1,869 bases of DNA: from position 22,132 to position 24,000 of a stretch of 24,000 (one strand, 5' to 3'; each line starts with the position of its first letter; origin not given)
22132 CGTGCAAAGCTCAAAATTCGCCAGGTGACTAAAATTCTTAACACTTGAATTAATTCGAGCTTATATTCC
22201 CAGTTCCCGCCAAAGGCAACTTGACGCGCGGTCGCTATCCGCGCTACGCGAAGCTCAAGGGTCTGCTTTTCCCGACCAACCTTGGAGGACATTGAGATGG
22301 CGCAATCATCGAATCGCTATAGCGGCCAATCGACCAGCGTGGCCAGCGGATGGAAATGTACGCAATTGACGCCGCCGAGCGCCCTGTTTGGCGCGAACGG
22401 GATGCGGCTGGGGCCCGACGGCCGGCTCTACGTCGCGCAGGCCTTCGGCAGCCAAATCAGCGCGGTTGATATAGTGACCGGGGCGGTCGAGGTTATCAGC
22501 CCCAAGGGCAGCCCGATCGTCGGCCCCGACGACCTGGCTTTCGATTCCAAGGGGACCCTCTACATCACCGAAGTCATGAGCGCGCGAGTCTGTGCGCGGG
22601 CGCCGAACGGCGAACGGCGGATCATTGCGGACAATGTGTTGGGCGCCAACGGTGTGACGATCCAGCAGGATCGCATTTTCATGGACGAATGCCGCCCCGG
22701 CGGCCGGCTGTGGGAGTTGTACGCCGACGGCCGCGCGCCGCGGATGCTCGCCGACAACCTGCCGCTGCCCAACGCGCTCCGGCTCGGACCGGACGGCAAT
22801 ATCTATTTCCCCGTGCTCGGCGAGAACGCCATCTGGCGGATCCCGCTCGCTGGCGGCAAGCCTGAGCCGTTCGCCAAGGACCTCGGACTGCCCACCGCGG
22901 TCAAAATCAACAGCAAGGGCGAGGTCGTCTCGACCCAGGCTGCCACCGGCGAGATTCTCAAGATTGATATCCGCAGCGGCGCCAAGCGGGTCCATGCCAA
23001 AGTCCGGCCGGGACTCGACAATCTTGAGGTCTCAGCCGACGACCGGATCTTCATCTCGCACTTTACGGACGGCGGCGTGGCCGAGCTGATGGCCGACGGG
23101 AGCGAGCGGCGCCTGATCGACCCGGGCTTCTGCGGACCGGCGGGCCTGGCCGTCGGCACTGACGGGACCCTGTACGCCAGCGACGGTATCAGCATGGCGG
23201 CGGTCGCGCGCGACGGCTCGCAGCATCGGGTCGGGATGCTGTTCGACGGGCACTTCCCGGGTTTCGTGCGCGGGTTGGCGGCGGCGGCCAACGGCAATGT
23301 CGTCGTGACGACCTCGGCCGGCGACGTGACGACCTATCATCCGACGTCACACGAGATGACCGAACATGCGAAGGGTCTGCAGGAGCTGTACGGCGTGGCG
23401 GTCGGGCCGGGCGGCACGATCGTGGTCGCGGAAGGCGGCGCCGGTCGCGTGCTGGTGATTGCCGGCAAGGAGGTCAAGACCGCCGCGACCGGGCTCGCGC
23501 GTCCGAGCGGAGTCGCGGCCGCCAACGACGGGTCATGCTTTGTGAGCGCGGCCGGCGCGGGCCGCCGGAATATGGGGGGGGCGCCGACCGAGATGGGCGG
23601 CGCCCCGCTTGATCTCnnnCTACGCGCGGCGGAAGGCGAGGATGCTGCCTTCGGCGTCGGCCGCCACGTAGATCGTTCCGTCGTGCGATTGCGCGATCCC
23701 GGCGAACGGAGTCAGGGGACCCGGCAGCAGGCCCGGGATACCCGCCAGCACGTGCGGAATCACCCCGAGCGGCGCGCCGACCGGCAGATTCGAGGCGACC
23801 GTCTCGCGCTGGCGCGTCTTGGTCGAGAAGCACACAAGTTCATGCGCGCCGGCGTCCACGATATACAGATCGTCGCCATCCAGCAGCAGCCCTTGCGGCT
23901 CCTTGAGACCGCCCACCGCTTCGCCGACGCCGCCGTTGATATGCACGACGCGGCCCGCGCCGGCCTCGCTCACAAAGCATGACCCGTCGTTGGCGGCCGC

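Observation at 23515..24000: Convergent beta-propeller paralogs joined by an inverted repeat around a single shared C-terminal cassette (possible invertible segment, truncated duplication, or assembly foldback)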

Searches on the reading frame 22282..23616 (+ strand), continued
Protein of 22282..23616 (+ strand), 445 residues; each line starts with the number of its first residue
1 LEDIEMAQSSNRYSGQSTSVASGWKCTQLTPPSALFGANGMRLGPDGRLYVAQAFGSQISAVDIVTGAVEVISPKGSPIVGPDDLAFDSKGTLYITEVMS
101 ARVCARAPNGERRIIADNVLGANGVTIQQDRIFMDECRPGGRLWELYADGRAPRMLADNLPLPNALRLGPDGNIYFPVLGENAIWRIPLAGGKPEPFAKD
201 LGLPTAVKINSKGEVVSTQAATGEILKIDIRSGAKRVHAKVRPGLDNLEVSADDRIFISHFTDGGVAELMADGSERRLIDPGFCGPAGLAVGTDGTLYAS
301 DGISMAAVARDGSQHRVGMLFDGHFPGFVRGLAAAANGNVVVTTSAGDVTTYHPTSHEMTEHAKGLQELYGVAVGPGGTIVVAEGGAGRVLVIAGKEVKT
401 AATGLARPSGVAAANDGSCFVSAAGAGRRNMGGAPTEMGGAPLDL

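Call 16: find_encoding_contigs(protein=window:22282-23616:+, flank=10000, max_places=6)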
Protein window:22282-23616:+ (445 aa): no gene with exactly this product is on record in the collection.

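Call 23: find_related_loci(query=P0005, collection=genome_contigs, flank=6000)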
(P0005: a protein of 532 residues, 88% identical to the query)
Query P0005 (532 aa) in genome_contigs; peptide patterns used: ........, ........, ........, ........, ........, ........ (x = any residue, [..] = any of these).
167 stretches matched a pattern; 22 encode a relative of the query (tblastn E <= 1e-3); 22 distinct loci.
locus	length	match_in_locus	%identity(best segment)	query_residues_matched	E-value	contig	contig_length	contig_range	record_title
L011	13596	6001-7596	83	1-532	0e+0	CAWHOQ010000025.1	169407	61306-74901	MAG: uncultured proteobacterium isolate MFD01213.bin.2.170 genome assembly, contig: contig_48485, whole genome shotgun s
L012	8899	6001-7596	83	1-532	0e+0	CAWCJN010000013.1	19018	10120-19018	MAG: uncultured proteobacterium isolate MFD09603.bin.2.204 genome assembly, contig: contig_47816, whole genome shotgun s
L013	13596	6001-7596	83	1-532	0e+0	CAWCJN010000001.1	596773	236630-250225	MAG: uncultured proteobacterium isolate MFD09603.bin.2.204 genome assembly, contig: contig_14352, whole genome shotgun s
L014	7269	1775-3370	82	1-532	0e+0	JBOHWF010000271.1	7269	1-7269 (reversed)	MAG: Candidatus Binataceae bacterium isolate TC-B3_metabat2.bin.26 k127_113712, whole genome shotgun sequence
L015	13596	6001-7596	78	1-532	0e+0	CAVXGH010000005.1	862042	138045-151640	MAG: uncultured delta proteobacterium isolate MFD05512.bin.1.184 genome assembly, contig: contig_19330, whole genome sho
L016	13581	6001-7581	76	1-528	0e+0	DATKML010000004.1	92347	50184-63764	MAG TPA_asm: Candidatus Binataceae bacterium isolate SMAG_U14710 k141_5412423, whole genome shotgun sequence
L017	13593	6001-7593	76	1-531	0e+0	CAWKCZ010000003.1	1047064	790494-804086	MAG: uncultured delta proteobacterium isolate MFD05502.bin.2.98 genome assembly, contig: contig_23612, whole genome shot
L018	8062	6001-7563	76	12-532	0e+0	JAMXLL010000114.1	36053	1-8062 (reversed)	MAG: Candidatus Binataceae bacterium isolate Bin.006_Pasture k127_3853920, whole genome shotgun sequence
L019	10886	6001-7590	68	1-529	0e+0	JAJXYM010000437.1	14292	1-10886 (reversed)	MAG: Deltaproteobacteria bacterium isolate BP6.bin86 NODE_6733_length_14292_cov_2.101165, whole genome shotgun sequence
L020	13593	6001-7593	76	1-531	0e+0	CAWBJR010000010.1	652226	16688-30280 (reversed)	MAG: uncultured delta proteobacterium isolate MFD05512.bin.2.16 genome assembly, contig: contig_29541, whole genome shot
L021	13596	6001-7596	77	1-532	0e+0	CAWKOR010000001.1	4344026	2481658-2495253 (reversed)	MAG: uncultured delta proteobacterium isolate MFD04944.bin.1.36 genome assembly, contig: contig_15114, whole genome shot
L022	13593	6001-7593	59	5-531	0e+0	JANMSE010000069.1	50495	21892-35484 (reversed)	MAG: Deltaproteobacteria bacterium isolate SOY_29_metabat_500 SOY_29_k141_2876203, whole genome shotgun sequence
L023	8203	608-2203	58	5-532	0e+0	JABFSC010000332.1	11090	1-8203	MAG: Deltaproteobacteria bacterium isolate S-RSF-IL-11 seq_1588, whole genome shotgun sequence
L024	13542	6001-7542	58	19-532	0e+0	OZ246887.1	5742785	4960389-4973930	MAG: Candidatus Binatia bacterium isolate b8ec8574-1247-4dd4-b016-8701380be1a0 genome assembly, chromosome: 1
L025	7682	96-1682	51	6-532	2e-168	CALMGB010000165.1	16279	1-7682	MAG TPA_asm: uncultured Caulobacteraceae bacterium isolate SRR13685168_bin.4_CONCOCT_v1.1_MAG genome assembly, contig: N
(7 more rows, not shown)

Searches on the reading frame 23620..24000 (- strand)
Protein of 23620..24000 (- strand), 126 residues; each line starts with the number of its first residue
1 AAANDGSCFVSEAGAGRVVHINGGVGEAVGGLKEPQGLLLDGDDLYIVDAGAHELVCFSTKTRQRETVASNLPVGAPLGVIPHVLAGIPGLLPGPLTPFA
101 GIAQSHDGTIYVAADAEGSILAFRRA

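Call 8: search_protein_families(library=pfam, proteins=[window:23620-24000:-], max_evalue=0.1)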
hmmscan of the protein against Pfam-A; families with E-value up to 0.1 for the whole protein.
window:23620-24000:- (126 aa): 1 family
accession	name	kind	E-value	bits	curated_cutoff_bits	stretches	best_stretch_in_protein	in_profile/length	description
PF01436.27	NHL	-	0.00083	19.7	20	1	34-58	3-28/28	NHL repeat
